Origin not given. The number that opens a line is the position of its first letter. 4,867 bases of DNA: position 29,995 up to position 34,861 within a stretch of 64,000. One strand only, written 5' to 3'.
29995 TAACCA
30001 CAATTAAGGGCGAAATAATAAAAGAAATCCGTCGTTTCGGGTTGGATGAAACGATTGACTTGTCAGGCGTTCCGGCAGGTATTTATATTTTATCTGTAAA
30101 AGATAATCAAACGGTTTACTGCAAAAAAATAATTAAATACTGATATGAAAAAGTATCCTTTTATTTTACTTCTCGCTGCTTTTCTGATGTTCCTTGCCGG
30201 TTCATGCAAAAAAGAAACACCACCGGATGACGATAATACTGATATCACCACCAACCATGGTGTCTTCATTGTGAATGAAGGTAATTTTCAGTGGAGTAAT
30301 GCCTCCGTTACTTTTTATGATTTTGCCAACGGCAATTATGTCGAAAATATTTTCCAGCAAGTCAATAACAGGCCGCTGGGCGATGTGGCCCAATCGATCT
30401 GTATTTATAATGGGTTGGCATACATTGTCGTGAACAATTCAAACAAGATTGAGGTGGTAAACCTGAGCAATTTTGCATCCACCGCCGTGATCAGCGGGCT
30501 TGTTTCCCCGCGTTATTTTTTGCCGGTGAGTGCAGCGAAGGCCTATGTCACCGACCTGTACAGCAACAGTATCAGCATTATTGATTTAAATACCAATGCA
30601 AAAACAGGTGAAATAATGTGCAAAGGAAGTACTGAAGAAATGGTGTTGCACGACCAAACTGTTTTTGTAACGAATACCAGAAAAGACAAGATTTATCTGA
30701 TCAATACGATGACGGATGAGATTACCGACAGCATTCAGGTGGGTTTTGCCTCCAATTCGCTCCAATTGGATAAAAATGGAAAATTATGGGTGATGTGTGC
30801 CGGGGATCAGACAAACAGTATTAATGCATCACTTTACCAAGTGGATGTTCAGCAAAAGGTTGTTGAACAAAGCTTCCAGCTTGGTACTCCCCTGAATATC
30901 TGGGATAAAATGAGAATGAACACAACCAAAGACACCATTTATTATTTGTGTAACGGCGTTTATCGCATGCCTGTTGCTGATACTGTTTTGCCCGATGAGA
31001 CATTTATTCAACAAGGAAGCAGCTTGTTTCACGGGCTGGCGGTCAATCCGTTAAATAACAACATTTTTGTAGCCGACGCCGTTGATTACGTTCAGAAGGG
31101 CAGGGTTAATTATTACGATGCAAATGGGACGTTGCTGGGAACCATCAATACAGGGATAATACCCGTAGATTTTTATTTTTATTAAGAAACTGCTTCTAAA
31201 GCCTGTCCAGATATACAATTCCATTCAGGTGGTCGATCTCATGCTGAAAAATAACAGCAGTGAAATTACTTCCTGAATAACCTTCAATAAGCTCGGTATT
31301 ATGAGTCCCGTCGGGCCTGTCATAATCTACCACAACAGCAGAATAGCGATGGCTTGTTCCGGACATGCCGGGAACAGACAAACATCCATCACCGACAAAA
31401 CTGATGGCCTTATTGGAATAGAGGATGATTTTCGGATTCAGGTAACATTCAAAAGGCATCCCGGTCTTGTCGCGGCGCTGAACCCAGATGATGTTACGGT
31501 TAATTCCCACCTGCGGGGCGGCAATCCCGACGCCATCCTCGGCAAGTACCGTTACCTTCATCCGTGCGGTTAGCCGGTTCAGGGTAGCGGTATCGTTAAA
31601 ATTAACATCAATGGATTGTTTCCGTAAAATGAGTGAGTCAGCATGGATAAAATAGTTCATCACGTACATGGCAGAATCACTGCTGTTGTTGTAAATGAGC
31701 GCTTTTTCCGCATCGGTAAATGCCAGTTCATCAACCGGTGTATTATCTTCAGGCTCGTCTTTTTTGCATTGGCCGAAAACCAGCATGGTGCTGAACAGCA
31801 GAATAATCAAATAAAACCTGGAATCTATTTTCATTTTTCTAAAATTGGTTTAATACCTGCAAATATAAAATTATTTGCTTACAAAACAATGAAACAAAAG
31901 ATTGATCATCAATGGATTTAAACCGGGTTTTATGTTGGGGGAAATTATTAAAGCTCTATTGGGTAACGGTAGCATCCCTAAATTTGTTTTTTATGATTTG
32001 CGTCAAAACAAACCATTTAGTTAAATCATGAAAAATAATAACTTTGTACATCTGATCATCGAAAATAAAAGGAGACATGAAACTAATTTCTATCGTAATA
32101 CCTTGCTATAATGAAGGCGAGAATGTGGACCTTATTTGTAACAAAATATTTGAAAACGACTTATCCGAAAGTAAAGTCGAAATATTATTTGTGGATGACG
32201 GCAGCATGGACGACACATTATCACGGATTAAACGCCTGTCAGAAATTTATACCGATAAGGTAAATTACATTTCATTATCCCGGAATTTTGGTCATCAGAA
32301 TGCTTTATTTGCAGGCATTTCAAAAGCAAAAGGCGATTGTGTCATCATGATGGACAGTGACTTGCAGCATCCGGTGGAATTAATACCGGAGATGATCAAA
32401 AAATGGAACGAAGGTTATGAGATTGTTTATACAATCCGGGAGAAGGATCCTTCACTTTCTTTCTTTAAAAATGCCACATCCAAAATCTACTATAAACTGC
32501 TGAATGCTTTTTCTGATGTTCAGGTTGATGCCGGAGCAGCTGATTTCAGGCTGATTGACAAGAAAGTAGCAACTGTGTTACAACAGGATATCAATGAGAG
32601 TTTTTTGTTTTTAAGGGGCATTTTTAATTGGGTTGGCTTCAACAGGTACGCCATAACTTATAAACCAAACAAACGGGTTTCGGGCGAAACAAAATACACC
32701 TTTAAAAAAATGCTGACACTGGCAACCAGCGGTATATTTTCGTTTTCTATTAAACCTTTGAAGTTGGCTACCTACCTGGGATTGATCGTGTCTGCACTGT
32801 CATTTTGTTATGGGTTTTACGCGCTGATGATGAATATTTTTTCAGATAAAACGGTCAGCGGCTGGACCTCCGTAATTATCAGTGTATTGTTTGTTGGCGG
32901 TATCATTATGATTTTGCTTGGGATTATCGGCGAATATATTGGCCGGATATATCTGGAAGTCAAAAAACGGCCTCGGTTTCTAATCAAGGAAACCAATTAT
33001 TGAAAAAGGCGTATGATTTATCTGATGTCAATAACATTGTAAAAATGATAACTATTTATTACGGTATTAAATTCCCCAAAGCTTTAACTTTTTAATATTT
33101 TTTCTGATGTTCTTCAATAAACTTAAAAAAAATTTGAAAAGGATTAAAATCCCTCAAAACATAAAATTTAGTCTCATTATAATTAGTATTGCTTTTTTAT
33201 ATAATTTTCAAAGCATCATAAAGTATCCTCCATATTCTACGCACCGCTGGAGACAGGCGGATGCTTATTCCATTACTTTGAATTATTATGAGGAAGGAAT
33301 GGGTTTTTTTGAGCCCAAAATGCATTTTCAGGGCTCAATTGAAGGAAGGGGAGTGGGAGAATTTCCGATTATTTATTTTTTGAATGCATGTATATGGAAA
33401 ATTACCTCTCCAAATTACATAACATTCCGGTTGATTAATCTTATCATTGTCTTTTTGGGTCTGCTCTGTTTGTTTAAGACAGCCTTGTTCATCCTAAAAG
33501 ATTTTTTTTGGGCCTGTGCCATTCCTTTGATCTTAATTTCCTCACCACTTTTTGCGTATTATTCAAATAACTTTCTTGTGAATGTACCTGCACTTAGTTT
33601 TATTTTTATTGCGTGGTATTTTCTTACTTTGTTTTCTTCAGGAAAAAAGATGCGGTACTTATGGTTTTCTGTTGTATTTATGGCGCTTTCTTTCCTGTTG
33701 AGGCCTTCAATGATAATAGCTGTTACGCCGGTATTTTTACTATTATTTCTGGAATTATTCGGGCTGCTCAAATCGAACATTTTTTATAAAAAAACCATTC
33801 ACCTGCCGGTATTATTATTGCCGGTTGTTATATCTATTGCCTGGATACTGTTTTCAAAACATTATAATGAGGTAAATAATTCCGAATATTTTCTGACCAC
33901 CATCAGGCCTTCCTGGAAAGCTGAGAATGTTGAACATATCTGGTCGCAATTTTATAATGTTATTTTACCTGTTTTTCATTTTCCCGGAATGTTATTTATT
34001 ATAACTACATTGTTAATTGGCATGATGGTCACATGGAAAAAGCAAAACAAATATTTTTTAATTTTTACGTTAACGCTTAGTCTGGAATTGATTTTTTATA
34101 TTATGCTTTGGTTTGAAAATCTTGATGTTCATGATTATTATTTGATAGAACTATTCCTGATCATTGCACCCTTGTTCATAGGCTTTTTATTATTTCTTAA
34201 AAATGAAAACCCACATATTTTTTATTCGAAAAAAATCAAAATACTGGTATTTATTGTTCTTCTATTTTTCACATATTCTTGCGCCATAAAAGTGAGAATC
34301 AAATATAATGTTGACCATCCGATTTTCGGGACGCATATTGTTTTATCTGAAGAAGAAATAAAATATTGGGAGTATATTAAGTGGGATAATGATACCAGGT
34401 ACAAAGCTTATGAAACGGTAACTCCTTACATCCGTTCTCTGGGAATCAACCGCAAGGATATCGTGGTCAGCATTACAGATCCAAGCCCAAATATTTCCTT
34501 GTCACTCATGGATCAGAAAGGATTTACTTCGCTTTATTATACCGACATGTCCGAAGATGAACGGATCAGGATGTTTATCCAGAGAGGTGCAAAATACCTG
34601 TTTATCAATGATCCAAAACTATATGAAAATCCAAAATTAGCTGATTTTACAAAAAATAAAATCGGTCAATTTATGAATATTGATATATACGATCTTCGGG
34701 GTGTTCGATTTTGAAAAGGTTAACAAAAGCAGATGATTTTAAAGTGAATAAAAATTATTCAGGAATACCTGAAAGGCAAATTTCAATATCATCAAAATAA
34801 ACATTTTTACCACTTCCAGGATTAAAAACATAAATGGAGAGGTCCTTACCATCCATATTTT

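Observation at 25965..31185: Cobalamin-riboswitch-controlled four-gene operon with near-zero intergenic spacing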

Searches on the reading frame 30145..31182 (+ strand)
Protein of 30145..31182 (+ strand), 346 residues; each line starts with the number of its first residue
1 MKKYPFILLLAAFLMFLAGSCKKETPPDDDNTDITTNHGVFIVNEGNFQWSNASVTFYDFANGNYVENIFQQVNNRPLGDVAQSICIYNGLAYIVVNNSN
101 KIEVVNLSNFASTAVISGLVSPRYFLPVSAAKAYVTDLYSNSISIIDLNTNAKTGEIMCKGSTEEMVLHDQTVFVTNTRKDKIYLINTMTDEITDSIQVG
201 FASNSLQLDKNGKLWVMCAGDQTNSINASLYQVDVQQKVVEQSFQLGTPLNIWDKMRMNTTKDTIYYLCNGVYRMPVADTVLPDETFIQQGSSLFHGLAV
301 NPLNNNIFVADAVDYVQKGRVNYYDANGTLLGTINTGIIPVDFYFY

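Call 5: search_protein_families(library=pfam, proteins=[window:30145-31182:+], max_evalue=0.1)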
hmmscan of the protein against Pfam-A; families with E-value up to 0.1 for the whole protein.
window:30145-31182:+ (346 aa): 5 families
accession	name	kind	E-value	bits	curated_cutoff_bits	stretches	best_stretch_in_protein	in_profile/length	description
PF16819.11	DUF5074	-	2.4e-25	89.8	27.2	1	39-335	2-339/353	Domain of unknown function (DUF5074)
PF08450.18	SGL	-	7e-06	26.2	26.3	1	133-336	14-222/246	SMP-30/Gluconolactonase/LRE-like region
PF25174.1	Beta-prop_THOC3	-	0.0062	16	305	1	134-226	62-155/272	THOC3 beta-propeller domain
PF21783.3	YNCE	-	0.014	15.2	27.1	1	129-262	38-171/339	YNCE-like beta-propeller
PF03257.18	Adhesin_P1_C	-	0.077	13.9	25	0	220-260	12-53/116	Mycoplasma adhesin P1, C-terminal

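Call 6: search_protein_families(library=ncbifam, proteins=[window:30145-31182:+], max_evalue=0.1)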
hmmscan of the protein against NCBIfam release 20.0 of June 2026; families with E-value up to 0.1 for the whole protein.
window:30145-31182:+ (346 aa): 9 families
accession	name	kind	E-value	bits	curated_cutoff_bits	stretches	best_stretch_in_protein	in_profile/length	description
TIGR02276.1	beta_rpt_yvtn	repeat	1.6e-10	40.8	27.85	2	131-157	4-30/42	beta-propeller repeat protein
TIGR03866.1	PQQ_ABC_repeats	subfamily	3e-08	33.1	287.3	1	169-223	9-63/310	PQQ-dependent catabolism-associated beta-propeller protein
NF052340.1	hydrazine_beta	equivalog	1.7e-07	30.6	560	1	110-227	23-144/372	hydrazine synthase subunit beta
NF052342.1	hydrazine_BC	exception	1.1e-05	23.8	1250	1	141-228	61-151/690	hydrazine synthase subunit beta-gamma fusion subunit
NF038015.2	AztD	exception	5.8e-05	22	400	1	122-167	307-352/356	zinc metallochaperone AztD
NF052280.1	7_blade_YncE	equivalog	0.00011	21.1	400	1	130-216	227-315/338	7-bladed beta-propeller protein YncE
NF048007.1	MmpL3Stblzr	equivalog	0.0013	18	600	1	141-227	248-335/366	MmpL3/TtfA transport complex stabilizer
NF038353.1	FxLYD_dom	domain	0.0092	15.9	23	0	42-75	10-44/71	FxLYD domain-containing protein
NF052634.1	Riean_0653_fam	subfamily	0.025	15.5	57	1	1-114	1-110/176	Riean_0653 family protein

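Call 18: search_solved_structures(query=window:30145-31182:+, max_evalue=0.01, show_alignments=1)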
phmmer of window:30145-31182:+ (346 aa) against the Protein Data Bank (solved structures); distinct sequences matched with E-value up to 0.01: 16.
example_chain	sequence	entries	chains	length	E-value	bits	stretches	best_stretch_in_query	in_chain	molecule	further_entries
8bmx_D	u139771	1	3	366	8.6e-63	215.9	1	10-343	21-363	YncE family protein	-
8bn0_A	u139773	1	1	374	1.8e-61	211.5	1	30-343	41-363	Putative surface layer protein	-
8bmy_A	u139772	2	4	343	5.3e-61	210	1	37-343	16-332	Putative surface layer protein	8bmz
8baz_A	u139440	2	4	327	9.8e-61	209.1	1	38-343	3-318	Surface layer protein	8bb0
8bai_A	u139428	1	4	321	1.1e-60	209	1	39-343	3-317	Surface layer protein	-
3dsm_A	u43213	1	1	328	1.1e-60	208.9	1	39-343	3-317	uncharacterized protein BACUNI_02894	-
8p97_B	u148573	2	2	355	3.7e-56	194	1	35-343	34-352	Putative surface layer protein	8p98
8okv_B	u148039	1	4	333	5.8e-56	193.4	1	36-343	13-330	Putative surface layer protein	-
8puj_A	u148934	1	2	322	9.6e-56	192.7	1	36-343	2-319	YncE family protein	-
8ptf_A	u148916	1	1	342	6e-13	52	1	37-335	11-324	YncE family protein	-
8blw_B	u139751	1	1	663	6.1e-13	52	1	27-335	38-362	YncE family protein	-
8ptd_A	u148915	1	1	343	6.1e-13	52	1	37-335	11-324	YncE family protein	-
1l0q_A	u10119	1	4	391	8.1e-10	41.7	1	91-227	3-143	Surface layer protein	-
9s6c_A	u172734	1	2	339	9.7e-05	25.1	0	39-107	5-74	Quinoprotein amine dehydrogenase-like protein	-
9s6c_C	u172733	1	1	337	0.00011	24.9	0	39-107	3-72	Quinoprotein amine dehydrogenase-like protein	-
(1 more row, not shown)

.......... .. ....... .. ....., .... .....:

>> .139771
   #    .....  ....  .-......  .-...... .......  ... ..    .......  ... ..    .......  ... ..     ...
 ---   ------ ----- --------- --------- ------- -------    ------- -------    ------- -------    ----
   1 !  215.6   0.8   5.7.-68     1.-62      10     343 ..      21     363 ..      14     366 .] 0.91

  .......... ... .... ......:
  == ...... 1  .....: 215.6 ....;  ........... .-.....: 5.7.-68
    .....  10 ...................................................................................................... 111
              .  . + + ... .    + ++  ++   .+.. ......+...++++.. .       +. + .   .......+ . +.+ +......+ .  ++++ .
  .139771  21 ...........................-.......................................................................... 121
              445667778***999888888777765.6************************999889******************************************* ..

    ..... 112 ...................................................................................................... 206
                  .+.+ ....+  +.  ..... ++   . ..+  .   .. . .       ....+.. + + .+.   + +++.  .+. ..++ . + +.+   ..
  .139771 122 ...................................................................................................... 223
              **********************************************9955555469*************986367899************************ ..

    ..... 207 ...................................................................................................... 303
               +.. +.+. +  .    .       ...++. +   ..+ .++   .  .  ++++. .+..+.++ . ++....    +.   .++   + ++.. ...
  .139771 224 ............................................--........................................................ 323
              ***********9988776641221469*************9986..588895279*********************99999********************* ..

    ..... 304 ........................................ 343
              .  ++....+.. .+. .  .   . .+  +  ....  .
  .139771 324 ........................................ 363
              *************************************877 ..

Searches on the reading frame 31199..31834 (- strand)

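Call 71: search_protein_families(library=pfam, proteins=[window:31199-31834:-], max_evalue=0.00001)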
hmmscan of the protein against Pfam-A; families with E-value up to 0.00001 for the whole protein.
window:31199-31834:- (212 aa): 1 family
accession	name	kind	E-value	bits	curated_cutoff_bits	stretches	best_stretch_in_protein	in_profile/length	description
PF01327.26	Pep_deformylase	-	7.3e-33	113.8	22.8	1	66-212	8-150/156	Polypeptide deformylase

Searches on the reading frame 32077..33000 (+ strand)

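Call 71: search_protein_families(library=pfam, proteins=[window:32077-33000:+], max_evalue=0.00001)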
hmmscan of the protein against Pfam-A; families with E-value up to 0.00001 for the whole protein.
window:32077-33000:+ (308 aa): 3 families
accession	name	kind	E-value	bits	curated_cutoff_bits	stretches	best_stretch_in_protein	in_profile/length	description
PF00535.33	Glycos_transf_2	-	2e-30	106.4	23.3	1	5-164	1-163/168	Glycosyl transferase family 2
PF10111.15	Glyco_tranf_2_2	-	5.8e-07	29.7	27.3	1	5-96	1-92/276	Glycosyltransferase like family 2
PF13641.12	Glyco_tranf_2_3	-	9.4e-07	29.5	27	1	4-95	3-96/230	Glycosyltransferase like family 2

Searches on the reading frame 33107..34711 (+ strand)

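Call 71: search_protein_families(library=pfam, proteins=[window:33107-34711:+], max_evalue=0.00001)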
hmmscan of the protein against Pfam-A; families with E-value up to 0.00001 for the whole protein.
window:33107-34711:+ (535 aa): 1 family
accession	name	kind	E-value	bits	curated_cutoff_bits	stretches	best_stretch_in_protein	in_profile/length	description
PF13231.12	PMT_2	-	9.6e-06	26.3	26.1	1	87-243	4-155/160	Dolichyl-phosphate-mannose-protein mannosyltransferase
